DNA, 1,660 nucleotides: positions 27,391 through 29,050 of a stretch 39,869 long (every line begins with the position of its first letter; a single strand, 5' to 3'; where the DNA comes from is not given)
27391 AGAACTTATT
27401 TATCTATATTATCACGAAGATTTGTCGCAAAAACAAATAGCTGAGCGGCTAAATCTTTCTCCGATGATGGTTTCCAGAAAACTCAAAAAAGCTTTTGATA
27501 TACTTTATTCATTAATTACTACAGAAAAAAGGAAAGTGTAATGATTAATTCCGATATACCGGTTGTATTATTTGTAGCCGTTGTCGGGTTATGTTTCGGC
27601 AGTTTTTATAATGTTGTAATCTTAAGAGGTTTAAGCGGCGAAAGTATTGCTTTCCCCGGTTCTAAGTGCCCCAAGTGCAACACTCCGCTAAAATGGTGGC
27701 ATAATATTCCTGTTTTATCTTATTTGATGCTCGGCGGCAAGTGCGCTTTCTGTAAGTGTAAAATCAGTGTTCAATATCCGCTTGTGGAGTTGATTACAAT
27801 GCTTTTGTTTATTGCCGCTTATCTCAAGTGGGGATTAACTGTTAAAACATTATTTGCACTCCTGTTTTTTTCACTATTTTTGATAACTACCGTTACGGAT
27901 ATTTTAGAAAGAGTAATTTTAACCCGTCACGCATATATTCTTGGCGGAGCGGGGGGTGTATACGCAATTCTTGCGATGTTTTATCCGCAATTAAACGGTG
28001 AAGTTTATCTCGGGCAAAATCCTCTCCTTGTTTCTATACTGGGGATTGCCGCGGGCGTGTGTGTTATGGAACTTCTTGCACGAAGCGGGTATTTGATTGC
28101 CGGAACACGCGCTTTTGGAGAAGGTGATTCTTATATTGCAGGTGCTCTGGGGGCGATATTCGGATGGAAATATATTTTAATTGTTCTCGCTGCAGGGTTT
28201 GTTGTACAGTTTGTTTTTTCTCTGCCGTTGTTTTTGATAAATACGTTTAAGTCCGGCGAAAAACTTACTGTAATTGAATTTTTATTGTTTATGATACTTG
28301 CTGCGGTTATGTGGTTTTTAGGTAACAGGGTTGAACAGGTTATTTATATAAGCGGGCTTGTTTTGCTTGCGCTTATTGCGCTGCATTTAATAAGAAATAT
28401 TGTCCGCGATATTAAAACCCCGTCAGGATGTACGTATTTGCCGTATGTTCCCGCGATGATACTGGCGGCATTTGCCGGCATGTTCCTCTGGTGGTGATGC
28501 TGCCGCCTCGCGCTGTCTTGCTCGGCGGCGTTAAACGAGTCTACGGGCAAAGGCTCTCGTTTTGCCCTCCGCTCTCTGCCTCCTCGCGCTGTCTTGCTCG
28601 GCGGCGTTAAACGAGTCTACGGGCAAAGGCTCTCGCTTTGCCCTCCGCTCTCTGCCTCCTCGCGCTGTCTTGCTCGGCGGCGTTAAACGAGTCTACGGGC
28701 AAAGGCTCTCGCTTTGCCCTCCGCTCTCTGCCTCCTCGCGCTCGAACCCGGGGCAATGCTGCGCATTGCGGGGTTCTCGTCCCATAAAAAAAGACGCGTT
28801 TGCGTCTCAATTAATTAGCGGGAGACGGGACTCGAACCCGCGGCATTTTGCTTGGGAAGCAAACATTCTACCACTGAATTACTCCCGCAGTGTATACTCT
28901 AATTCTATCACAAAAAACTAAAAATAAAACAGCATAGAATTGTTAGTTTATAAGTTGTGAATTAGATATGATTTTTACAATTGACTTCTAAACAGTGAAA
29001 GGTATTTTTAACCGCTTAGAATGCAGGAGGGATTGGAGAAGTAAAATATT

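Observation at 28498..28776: Near-perfect 76-bp GC-rich tandem array abutting the pilD stop codon: candidate modular structured RNA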

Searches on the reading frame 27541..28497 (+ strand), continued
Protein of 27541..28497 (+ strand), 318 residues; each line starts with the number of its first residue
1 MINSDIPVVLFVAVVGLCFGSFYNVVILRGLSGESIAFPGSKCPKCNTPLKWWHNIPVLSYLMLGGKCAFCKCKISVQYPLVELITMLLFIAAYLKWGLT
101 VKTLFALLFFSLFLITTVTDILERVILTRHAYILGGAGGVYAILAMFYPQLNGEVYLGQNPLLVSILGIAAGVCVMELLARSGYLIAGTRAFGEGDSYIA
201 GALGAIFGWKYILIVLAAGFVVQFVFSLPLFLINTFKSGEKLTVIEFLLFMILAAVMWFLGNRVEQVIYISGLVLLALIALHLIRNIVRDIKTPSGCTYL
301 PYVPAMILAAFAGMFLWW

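Call 54: find_encoding_contigs(protein=P0007, flank=10000, max_places=10)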
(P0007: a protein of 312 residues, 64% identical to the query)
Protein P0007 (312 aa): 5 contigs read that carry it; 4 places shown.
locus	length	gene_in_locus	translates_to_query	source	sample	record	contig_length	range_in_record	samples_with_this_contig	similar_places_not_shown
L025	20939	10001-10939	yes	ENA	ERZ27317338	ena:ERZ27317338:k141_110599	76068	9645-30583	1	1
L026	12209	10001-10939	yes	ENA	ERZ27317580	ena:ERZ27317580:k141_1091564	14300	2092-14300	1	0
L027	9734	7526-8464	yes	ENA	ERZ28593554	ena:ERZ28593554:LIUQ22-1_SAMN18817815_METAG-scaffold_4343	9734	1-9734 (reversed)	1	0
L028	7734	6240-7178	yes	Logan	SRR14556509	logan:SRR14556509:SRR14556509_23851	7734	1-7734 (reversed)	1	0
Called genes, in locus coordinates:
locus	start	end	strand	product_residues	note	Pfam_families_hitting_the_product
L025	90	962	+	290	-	PF02091:tRNA-synt_2e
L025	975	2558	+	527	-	PF00324:AA_permease, PF13520:AA_permease_2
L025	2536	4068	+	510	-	PF13520:AA_permease_2, PF00324:AA_permease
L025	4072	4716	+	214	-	-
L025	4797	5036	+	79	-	-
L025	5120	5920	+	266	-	PF01048:PNP_UDP_1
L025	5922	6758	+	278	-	PF00491:Arginase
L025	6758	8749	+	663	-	PF22745:Nlig-Ia, PF01653:DNA_ligase_aden, PF03120:OB_DNA_ligase, PF03119:DNA_ligase_ZBD (weak), PF12826:HHH_2, PF14520:HHH_5, PF00533:BRCT, PF12738:PTCB-BRCT, +1 more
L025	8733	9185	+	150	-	-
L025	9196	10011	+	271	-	PF04542:Sigma70_r2, PF01047:MarR (faint), PF13412:HTH_24 (faint), PF08281:Sigma70_r4_2, PF04545:Sigma70_r4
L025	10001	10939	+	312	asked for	PF06750:A24_N_bact, PF01478:Peptidase_A24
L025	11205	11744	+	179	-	PF00347:Ribosomal_L6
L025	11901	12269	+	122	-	PF00861:Ribosomal_L18p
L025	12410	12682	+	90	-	-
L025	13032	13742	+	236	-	-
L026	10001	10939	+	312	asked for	PF06750:A24_N_bact, PF01478:Peptidase_A24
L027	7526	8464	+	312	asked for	PF06750:A24_N_bact, PF01478:Peptidase_A24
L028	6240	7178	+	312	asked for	PF06750:A24_N_bact, PF01478:Peptidase_A24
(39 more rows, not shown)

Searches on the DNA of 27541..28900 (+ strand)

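Call 11: search_dna_similar(query=window:28498-28816:+, collection=phages, mode=distant, max_evalue=0.01)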
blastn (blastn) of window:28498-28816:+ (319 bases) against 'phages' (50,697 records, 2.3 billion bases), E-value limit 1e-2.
No match.

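Call 12: search_dna_similar(query=window:28498-28816:+, collection=plasmids, mode=distant, max_evalue=0.01)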
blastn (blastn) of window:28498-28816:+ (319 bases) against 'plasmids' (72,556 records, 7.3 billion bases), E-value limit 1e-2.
No match.

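Call 48: search_rna_families(source=window, start=28400, end=28900, threshold=evalue, max_evalue=10)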
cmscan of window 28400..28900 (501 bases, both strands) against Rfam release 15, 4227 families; matches with E-value up to 10: 7.
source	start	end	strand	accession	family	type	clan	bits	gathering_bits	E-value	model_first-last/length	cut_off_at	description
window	28817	28888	-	RF00005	tRNA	Gene; tRNA;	CL00001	71.1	29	1.2e-15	1-71/71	no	tRNA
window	28787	28851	-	RF01394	isrK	Gene; sRNA;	-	25.9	50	0.0013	1-77/77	no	isrK Hfq binding RNA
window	28783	28893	-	RF02435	SpF41_sRNA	Gene; sRNA;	-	22.7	52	0.33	1-105/105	no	Streptococcus sRNA SpF41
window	28641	28795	+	RF02177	SMCR2_1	Gene; lncRNA;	-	19.5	50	0.27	1-159/159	no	Smith-Magenis syndrome chromosome region, candidate 2 conserved region 1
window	28460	28508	+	RF00039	DicF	Gene; antisense;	-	17.9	48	0.24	1-52/52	no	DicF RNA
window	28753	28812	+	RF01394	isrK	Gene; sRNA;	-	11.6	50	6.2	1-77/77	no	isrK Hfq binding RNA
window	28594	28678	+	RF02042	HOTTIP_3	Gene; lncRNA;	-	5.5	50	6.3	1-353/353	no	HOXA transcript at the distal tip, conserved region 3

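Call 83: search_rna_families(source=L012, start=18700, end=19300, threshold=evalue, max_evalue=10)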
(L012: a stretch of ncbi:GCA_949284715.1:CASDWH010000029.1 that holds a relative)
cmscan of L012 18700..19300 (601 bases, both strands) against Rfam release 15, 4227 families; matches with E-value up to 10: 4.
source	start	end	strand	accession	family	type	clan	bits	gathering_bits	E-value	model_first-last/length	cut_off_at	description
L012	19208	19279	-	RF00005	tRNA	Gene; tRNA;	CL00001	71.1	29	1.5e-15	1-71/71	no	tRNA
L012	19177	19284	-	RF02435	SpF41_sRNA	Gene; sRNA;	-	23.7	52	0.24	1-105/105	no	Streptococcus sRNA SpF41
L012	18834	18848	-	RF01276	sR53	Gene; snRNA; snoRNA; CD-box;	-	12.2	49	3.1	46-60/60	no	Small nucleolar RNA sR53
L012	19132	19146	-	RF01276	sR53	Gene; snRNA; snoRNA; CD-box;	-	12.2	49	3.1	46-60/60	no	Small nucleolar RNA sR53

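Call 95: build_rna_model(alignment_id=A3, structure=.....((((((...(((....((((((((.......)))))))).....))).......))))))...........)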
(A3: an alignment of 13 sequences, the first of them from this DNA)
Model R1 built from alignment A3 (13 sequences, 76 columns); structure: as given.
model positions 76; base pairs 17; branch points 0; effective number of sequences 1.86; information 0.744 bits per position. Calibrated on 0.2 Mb of random sequence (short: E-values are rough).
structure used (alignment columns):
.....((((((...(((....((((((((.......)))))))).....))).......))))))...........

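Call 96: search_with_rna_model(model_id=R1, sources=[window, L002, L003, L004, L008, L010, L012, L016, L020, L025, L035, L037, L040, L043, L044, L049, L050, L052, L059], max_evalue=1)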
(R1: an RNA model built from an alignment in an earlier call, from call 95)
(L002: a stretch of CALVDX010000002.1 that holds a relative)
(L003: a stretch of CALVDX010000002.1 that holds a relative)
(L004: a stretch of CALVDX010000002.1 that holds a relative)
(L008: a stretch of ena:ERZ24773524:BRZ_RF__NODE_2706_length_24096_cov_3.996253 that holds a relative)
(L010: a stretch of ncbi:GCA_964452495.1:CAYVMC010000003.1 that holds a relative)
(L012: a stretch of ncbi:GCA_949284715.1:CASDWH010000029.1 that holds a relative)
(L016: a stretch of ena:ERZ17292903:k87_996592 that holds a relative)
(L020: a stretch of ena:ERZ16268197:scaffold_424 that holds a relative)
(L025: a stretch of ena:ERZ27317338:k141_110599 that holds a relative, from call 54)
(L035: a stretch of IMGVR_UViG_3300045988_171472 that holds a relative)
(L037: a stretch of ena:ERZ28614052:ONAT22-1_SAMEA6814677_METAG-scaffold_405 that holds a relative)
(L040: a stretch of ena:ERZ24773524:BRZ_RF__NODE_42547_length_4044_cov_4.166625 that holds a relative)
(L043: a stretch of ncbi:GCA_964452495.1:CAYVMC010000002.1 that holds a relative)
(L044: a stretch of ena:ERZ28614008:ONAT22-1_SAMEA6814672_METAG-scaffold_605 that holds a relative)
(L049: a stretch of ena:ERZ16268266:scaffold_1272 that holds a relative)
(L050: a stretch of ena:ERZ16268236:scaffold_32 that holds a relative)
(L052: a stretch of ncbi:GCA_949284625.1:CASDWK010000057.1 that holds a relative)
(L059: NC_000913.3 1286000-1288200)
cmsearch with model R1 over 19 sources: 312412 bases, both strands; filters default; matches with E-value up to 1: 25.
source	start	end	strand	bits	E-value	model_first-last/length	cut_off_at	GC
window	28589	28664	-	101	4.3e-24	1-76/76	no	0.63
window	28665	28740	-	101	4.3e-24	1-76/76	no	0.63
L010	11143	11218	-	100.8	5.1e-24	1-76/76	no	0.58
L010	10981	11056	-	98.3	2.3e-23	1-76/76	no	0.55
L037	10822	10897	+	97.4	4e-23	1-76/76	no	0.61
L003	3667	3742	-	97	5e-23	1-76/76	no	0.59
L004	3666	3741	-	97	5e-23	1-76/76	no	0.59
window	28513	28588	-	96.8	6e-23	1-76/76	no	0.62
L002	869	944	+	95.6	1.2e-22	1-76/76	no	0.58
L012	19072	19147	-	95.3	1.5e-22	1-76/76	no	0.59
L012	18923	18998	-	92.7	7.4e-22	1-76/76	no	0.57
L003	1252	1327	-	89.6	5.1e-21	1-76/76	no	0.54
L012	2751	2826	+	83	2.9e-19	1-76/76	no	0.5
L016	11846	11921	-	76.8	1.4e-17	1-76/76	no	0.57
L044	8683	8773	-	64.4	2.8e-14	1-76/76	no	0.59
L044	8499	8589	-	64.3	3e-14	1-76/76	no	0.58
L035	2508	2573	-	50.8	1.3e-10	1-76/76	no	0.53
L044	10548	10638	-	48.2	6.3e-10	1-76/76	no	0.54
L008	14648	14740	+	44.6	6.1e-09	1-76/76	no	0.56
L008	14832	14924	+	44.6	6.1e-09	1-76/76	no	0.56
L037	15447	15539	-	44.6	6.1e-09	1-76/76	no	0.56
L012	14571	14663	+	44.4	6.8e-09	1-76/76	no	0.61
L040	840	910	+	42.6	2e-08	1-76/76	no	0.55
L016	12646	12686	-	39.6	1.3e-07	36-76/76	5'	0.59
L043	7801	7872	-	15.1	0.49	1-76/76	no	0.42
